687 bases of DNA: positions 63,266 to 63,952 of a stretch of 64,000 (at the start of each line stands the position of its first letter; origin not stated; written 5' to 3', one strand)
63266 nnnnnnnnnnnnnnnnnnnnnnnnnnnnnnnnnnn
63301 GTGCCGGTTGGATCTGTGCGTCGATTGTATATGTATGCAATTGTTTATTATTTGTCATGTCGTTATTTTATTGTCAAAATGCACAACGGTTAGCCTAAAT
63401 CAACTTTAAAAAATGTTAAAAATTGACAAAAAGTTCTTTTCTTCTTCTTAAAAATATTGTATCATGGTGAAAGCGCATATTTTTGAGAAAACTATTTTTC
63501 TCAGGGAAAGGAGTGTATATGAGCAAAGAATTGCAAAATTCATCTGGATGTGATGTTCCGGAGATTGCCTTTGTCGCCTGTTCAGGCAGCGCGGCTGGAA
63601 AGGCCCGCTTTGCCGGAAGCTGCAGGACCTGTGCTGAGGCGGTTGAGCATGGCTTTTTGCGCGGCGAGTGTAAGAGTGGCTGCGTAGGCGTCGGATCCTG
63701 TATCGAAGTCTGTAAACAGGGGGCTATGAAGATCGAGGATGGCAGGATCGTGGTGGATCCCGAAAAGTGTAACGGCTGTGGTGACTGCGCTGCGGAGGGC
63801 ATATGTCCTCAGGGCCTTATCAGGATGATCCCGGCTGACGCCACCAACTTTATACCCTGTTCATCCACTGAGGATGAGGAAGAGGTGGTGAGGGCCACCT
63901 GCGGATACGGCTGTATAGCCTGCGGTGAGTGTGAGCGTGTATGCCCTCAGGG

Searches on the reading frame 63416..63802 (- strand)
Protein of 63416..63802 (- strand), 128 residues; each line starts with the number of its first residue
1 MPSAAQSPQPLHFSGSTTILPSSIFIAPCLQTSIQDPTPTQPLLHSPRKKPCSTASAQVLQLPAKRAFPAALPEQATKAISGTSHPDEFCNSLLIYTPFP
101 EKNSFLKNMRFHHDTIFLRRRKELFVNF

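Call 9: search_protein_families(library=pfam, proteins=[window:63416-63802:-], max_evalue=0.01)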
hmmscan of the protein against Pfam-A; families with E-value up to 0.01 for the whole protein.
window:63416-63802:- (128 aa): 0 families

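Call 24: find_encoding_contigs(protein=window:63416-63802:-, flank=10000, max_places=6)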
Protein window:63416-63802:- (128 aa): no gene with exactly this product is on record in the collection.
